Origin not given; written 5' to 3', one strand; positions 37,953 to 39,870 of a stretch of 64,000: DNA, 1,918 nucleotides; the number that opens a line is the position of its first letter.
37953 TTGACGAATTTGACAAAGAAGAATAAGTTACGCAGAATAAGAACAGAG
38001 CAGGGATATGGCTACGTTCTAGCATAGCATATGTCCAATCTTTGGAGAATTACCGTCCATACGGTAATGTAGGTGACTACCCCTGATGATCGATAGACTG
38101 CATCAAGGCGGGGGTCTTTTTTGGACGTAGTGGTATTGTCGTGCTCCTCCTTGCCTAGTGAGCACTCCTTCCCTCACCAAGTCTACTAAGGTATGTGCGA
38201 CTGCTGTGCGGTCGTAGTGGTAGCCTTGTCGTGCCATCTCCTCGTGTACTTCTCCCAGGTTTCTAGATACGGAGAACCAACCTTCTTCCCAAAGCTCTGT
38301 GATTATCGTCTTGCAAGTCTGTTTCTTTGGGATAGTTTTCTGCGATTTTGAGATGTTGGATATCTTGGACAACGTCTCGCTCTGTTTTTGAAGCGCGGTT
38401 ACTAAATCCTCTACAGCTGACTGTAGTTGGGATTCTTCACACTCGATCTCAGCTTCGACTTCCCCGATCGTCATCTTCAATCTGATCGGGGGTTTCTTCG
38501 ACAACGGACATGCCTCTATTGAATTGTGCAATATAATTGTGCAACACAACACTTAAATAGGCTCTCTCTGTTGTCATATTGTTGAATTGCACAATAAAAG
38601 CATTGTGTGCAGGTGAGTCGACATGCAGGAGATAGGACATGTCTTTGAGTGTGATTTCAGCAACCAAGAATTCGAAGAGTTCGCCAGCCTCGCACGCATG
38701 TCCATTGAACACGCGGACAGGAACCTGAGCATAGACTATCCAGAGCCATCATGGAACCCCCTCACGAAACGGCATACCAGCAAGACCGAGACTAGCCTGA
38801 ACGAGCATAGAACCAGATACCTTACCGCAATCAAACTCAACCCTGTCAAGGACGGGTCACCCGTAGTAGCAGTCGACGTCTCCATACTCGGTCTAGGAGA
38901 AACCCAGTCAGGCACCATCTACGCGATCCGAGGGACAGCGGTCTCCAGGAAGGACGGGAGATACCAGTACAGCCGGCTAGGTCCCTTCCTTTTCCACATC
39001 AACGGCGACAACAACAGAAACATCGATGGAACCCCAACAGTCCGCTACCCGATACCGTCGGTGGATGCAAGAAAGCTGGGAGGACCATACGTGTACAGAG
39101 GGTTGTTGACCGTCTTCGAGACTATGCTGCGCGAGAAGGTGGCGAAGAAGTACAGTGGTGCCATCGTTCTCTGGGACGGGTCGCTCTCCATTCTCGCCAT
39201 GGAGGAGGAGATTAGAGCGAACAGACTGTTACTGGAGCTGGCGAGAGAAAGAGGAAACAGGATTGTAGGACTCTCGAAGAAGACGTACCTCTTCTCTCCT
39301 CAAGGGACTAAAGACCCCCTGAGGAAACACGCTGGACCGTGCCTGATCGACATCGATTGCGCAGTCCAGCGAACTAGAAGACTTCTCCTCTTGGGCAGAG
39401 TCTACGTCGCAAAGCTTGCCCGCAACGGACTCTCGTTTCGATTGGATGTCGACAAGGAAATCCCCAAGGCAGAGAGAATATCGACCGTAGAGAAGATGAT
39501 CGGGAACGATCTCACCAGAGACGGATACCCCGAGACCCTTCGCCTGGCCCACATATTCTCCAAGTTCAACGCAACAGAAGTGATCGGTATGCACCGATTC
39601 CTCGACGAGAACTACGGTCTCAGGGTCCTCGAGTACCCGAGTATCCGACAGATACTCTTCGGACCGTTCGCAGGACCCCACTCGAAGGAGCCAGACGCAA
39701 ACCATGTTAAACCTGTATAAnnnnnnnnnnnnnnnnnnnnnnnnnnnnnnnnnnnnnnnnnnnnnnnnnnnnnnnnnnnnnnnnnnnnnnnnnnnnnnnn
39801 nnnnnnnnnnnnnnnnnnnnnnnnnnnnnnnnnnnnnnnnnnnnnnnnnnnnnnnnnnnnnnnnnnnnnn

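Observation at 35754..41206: NurA-like nuclease plus short HerA-like ATPase without Mre11/Rad50, clustered with three paralogous wHTH proteins and a radical-SAM/HhH fusion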

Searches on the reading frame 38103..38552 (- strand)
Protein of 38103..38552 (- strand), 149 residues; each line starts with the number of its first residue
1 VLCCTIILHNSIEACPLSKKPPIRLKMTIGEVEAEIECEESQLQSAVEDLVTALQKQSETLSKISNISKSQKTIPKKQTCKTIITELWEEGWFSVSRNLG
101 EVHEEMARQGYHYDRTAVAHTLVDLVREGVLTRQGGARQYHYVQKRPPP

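Call 3: search_protein_families(library=pfam, proteins=[window:38103-38552:-], max_evalue=0.1)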
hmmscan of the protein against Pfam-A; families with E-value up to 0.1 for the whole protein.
window:38103-38552:- (149 aa): 3 families
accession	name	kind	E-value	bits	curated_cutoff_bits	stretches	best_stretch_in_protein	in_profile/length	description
PF03965.22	Penicillinase_R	-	0.00014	22.6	22.6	1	97-143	18-63/115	Penicillinase repressor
PF02334.22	RTP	-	0.033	15.1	26.7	1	94-136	24-66/113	Replication terminator protein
PF07574.19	SMC_Nse1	-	0.079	13.3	23.3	0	27-98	119-181/194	Nse1 non-SMC component of SMC5-6 complex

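Call 4: search_protein_families(library=padloc, proteins=[window:38103-38552:-], max_evalue=0.1)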
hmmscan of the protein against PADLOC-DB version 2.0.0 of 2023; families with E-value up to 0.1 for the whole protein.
window:38103-38552:- (149 aa): 0 families

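Call 5: search_protein_families(library=ncbifam, proteins=[window:38103-38552:-], max_evalue=0.01)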
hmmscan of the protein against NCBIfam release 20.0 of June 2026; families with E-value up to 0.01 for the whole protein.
window:38103-38552:- (149 aa): 0 families

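Call 36: find_homologous_proteins(query=A3, max_evalue=0.001)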
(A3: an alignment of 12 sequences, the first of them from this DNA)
Query A3 (12 sequences) (133 aa, profile of the alignment): 3319 proteins with E <= 0.001 among 7116 candidates; the best 120 are listed.
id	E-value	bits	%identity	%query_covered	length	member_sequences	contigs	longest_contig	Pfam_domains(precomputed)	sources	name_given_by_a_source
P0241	6.8e-63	228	57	98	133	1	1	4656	-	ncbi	ncbi:MAG: hypothetical protein WAN82_02035 [Candidatus Bathyarchaeia archaeon]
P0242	7.3e-63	228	55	98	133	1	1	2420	-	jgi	-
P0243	8.1e-63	228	56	99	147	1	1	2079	-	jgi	jgi:hypothetical protein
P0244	8.6e-63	228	57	98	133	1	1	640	-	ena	-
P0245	9.1e-63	228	56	98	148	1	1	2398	-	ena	-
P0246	9.6e-63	228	56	98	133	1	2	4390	-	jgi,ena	-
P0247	9.7e-63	228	57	98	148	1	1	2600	-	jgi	jgi:hypothetical protein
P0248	1.0e-62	228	56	98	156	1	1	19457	-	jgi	-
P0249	1.2e-62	228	55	98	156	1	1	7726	-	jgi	jgi:hypothetical protein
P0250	1.2e-62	228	56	98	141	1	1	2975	-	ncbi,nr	ncbi:MAG: hypothetical protein OEZ18_05915, partial [Candidatus Bathyarchaeota archaeon]|nr:hypothet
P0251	1.2e-62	228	57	98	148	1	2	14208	-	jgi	jgi:hypothetical protein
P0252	1.2e-62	228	57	98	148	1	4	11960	-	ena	-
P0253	1.6e-62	227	57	98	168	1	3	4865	-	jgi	-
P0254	1.9e-62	227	55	98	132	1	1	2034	-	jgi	-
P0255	1.9e-62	227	54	98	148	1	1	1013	-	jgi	jgi:hypothetical protein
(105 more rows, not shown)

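Call 49: predict_structure(alignment_id=A4)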
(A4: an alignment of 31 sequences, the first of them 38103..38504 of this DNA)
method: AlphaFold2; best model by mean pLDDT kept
length: 133 residues; sequences in the alignment: 31
mean_pLDDT: 67.2   pTM: 0.41
mean pLDDT of the five models: 67.2, 66.1, 63.1, 62.1, 61.0
residues with pLDDT >= 90: 4; 70-90: 52; 50-70: 54; < 50: 23
segments of 3 or more residues with pLDDT < 50: 1-4, 45-59, 123-126
pLDDT, mean of each block of 10 residues (from residue 1): 53 56 61 66 48 40 81 83 88 87 89 72 52 60
secondary structure, 60 per line:
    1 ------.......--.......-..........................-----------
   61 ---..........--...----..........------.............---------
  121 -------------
elements in order: E7-13 E16-22 H24-49 H64-73 H83-92 H99-111

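Call 55: fold_search(model_id=the predicted structure, library=pdb)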
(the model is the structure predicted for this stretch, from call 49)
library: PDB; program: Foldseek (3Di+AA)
matches with E <= 10: 110; with E <= 0.001: 0
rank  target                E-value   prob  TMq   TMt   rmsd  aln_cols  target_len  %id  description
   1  2dqr_B                1.1e+00  0.57  0.31  0.36   5.0        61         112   20  Crystal structure of the replication terminator protein mutant RTP.E39K.R42Q (released 2007-05-29)
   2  1j0r_B                1.1e+00  0.54  0.31  0.34   5.6        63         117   21  Crystal structure of the replication termination protein mutant C110S (released 2003-11-20)
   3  4p1m_B                1.1e+00  0.08  0.21  0.24  17.9       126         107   18  The structure of Escherichia coli ZapA (released 2014-07-16)
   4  1bm9_A                1.2e+00  0.35  0.28  0.30   5.0        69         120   20  REPLICATION TERMINATOR PROTEIN FROM BACILLUS SUBTILIS (released 1999-01-06)
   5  9isj_B                1.2e+00  0.08  0.21  0.25  17.6       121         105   19  Crystal structure of Klebsiella pneumoniae ZapA (released 2025-07-23)
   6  2o03                  1.3e+00  0.60  0.29  0.29   3.1        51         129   24  Crystal structure of FurB from M. tuberculosis- a Zinc uptake regulator (released 2007-02-13)
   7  1f4k_A                1.3e+00  0.25  0.25  0.28   6.3        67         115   18  CRYSTAL STRUCTURE OF THE REPLICATION TERMINATOR PROTEIN/B-SITE DNA COMPLEX (released 2001-06-08)
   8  5nbc_A                1.4e+00  0.77  0.39  0.40   5.7        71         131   15  Structure of Prokaryotic Transcription Factors (released 2018-05-16)
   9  5nbc_B                1.4e+00  0.75  0.39  0.40   5.9        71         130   15  Structure of Prokaryotic Transcription Factors (released 2018-05-16)
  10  3mwm_A                1.4e+00  0.60  0.30  0.32   3.1        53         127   23  Graded expression of zinc-responsive genes through two regulatory zinc-binding sites in Zur (released 2011-03-16)
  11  5wgg_A                1.5e+00  0.21  0.26  0.09  11.6        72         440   15  Structural Insights into Thioether Bond Formation in the Biosynthesis of Sactipeptides (released 2017-07-26)
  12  5nhk_B                1.7e+00  0.77  0.42  0.42   5.7        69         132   16  Structure of Ferric uptake regulator from francisella tularensis with Iron (released 2018-05-16)
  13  1j0r_A                1.9e+00  0.38  0.31  0.35   4.9        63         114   21  Crystal structure of the replication termination protein mutant C110S (released 2003-11-20)
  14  3mwm_B                2.1e+00  0.51  0.29  0.31   3.0        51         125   24  Graded expression of zinc-responsive genes through two regulatory zinc-binding sites in Zur (released 2011-03-16)
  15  4p1m_A                2.2e+00  0.09  0.28  0.33  19.3       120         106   16  The structure of Escherichia coli ZapA (released 2014-07-16)
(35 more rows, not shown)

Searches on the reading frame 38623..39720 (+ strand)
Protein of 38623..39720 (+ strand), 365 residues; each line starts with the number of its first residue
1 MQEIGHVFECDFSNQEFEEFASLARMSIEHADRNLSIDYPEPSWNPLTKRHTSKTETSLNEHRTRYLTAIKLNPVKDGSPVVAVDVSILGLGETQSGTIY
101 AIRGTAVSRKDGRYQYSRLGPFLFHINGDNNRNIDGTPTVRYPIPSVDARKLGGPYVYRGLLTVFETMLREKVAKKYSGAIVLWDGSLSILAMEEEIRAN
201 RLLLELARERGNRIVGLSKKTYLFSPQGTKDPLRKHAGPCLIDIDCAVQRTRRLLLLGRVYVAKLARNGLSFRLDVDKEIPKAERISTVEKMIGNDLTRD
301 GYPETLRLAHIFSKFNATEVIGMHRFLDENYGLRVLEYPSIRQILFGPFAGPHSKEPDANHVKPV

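Call 3: search_protein_families(library=pfam, proteins=[window:38623-39720:+], max_evalue=0.1)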
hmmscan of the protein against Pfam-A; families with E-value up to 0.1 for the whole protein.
window:38623-39720:+ (365 aa): 1 family
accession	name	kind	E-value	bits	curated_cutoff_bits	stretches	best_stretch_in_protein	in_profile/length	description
PF09376.16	NurA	-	0.00047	20.2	21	0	166-222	79-140/254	NurA domain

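Call 4: search_protein_families(library=padloc, proteins=[window:38623-39720:+], max_evalue=0.1)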
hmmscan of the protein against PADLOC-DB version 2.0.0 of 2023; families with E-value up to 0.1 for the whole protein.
window:38623-39720:+ (365 aa): 0 families

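Call 5: search_protein_families(library=ncbifam, proteins=[window:38623-39720:+], max_evalue=0.01)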
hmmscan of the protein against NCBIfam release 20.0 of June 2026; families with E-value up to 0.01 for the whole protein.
window:38623-39720:+ (365 aa): 0 families

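Call 7: find_homologous_proteins(query=window:38623-39720:+)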
Query window:38623-39720:+ (365 aa): 648 proteins with E <= 0.001 among 5520 candidates; the best 120 are listed.
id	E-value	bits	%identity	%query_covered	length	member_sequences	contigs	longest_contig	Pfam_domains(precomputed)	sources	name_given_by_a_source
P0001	3.5e-244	827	100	100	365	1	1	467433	-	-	-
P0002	6.3e-187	639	77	100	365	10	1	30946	-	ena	-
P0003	1.1e-146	507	64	100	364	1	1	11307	-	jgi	-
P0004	1.6e-141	490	63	98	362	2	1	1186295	-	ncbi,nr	ncbi:MAG: hypothetical protein JSW01_00615 [Candidatus Bathyarchaeota archaeon]|nr:MAG: hypothetical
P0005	9.5e-139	481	63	99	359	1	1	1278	-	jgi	-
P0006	1.0e-138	481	61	100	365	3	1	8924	-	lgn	-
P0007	7.2e-137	474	61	100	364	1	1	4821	PF09376.17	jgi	jgi:hypothetical protein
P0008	1.2e-136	474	62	98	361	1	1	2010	-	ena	-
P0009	3.7e-136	472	63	99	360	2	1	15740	-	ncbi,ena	-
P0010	2.1e-135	470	61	98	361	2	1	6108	PF09376.17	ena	-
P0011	1.6e-128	447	59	100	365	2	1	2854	-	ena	-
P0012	7.2e-113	396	53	99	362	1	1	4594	PF09376.17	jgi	-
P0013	1.6e-62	230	43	80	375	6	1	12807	PF09376.17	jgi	-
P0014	2.2e-61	226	38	84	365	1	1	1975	PF09376.17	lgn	-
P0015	2.6e-61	226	40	81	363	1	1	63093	PF09376.17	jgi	-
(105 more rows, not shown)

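Call 13: search_solved_structures(query=window:38623-39720:+, max_evalue=10, show_alignments=1)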
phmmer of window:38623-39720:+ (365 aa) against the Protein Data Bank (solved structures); distinct sequences matched with E-value up to 10: 0.

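Call 41: search_solved_structures(query=A5, max_evalue=10, show_alignments=2)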
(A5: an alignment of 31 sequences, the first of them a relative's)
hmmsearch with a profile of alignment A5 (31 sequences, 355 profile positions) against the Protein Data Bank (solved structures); distinct sequences matched with E-value up to 10: 0.

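Call 50: predict_structure(alignment_id=A5)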
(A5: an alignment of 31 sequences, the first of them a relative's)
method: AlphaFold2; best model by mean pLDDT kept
length: 365 residues; sequences in the alignment: 31
mean_pLDDT: 73.3   pTM: 0.74
mean pLDDT of the five models: 73.3, 73.1, 71.6, 71.5, 71.5
residues with pLDDT >= 90: 128; 70-90: 106; 50-70: 52; < 50: 79
segments of 3 or more residues with pLDDT < 50: 1-5, 33-62, 130-154, 225-228, 354-365
pLDDT, mean of each block of 10 residues (from residue 1): 52 73 84 40 29 34 65 94 94 83 95 91 78 32 30 59 91 94 90 79 95 90 52 81 71 78 87 92 96 92 94 91 86 68 57 43 33
secondary structure, 60 per line:
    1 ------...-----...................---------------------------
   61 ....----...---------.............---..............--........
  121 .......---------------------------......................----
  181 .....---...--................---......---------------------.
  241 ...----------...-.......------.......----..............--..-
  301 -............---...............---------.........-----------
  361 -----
elements in order: E7-9 H15-33 H61-64 E69-71 E81-93 E97-110 E113-127 H155-176 E181-185 E189-191 H194-209 E213-218 E240-243 E254-256 E258-264 E271-277 H282-295 H304-313 H317-331 H341-349

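Call 54: fold_search(model_id=the predicted structure, library=pdb)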
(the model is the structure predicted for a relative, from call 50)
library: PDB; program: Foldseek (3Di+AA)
matches with E <= 10: 601; with E <= 0.001: 38
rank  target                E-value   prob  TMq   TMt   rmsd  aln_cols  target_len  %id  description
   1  2ygk_A                3.7e-09  1.00  0.45  0.51   7.6       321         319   16  Crystal structure of the NurA nuclease from Sulfolobus solfataricus (released 2011-12-14)
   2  8wfd_G                9.1e-09  1.00  0.55  0.56  16.3       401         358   12  The cryo-EM structure of TdpAB in complex with AMPPNP and DNA (released 2025-01-22)
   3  9x1l_G                5.5e-08  1.00  0.40  0.38  19.8       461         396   11  The cryo-EM structure of HerA-NurA complex with AMPPNP from Thermococcus kodakarensis (released 2026-02-04)
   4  9x1m_G                5.9e-08  1.00  0.43  0.40  18.9       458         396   11  The cryo-EM structure of HerA-NurA complex with AMPPNP and dsDNA from Thermococcus kodakarensis (released 2026-02-04)
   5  9x1n_G                1.6e-07  1.00  0.45  0.42  19.3       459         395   10  The cryo-EM structure of HerA-NurA complex with ATPgammaS and dsDNA from Thermococcus kodakarensis (State 1) (released 2026-02-04)
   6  2w36_A                1.2e-06  1.00  0.31  0.46   9.1       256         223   16  Structures of endonuclease V with DNA reveal initiation of deaminated adenine repair (released 2009-01-20)
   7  3tal_A                1.4e-06  1.00  0.42  0.37  20.3       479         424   11  Crystal structure of NurA with manganese (released 2011-11-23)
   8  6ozf_B                5.4e-06  1.00  0.31  0.46   8.7       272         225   14  Crystal structure of Thermotoga maritima (Tm) Endonuclease V (D110N) in complex with a 12mer DNA containing an inosine (released 2019-09-04)
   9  8wet_G                6.4e-06  1.00  0.49  0.50   6.3       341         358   13  The cryo-EM structure of TdpAB complex (released 2025-01-22)
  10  6ozg_B                6.4e-06  1.00  0.32  0.47  10.1       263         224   16  Crystal structure of Thermotoga maritima (Tm) Endonuclease V (E89Q) in complex with a 12mer DNA containing an inosine  (released 2019-09-04)
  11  6ozg_A                9.2e-06  1.00  0.30  0.45   9.0       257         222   16  Crystal structure of Thermotoga maritima (Tm) Endonuclease V (E89Q) in complex with a 12mer DNA containing an inosine  (released 2019-09-04)
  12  6ozf_A                9.8e-06  1.00  0.32  0.48   8.3       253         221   15  Crystal structure of Thermotoga maritima (Tm) Endonuclease V (D110N) in complex with a 12mer DNA containing an inosine (released 2019-09-04)
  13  3taz_B                1.0e-05  1.00  0.42  0.36   9.6       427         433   11  Crystal structure of NurA bound to dAMP and manganese (released 2011-11-23)
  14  2w35_A                1.3e-05  1.00  0.31  0.46   8.7       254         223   16  Structures of endonuclease V with DNA reveal initiation of deaminated adenine repair (released 2009-01-20)
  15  3goc_A                1.4e-05  1.00  0.31  0.46  12.2       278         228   12  Crystal structure of the Endonuclease V (SAV1684) from Streptomyces avermitilis. Northeast Structural Genomics Consort (released 2009-03-31)
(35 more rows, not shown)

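Call 73: search_protein_families(library=pfam, alignment_id=A5, max_evalue=0.01)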
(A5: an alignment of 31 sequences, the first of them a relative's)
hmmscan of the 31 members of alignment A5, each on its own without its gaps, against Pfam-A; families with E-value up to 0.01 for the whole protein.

A. member 1, P0001 (365 aa): 1 family
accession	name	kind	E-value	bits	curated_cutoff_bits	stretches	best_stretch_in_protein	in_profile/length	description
PF09376.16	NurA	-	0.00047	20.2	21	0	166-222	79-140/254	NurA domain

B. families by the number of members that match (of 31 scanned): 1 family
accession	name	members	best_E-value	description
PF09376.16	NurA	18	2.8e-09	NurA domain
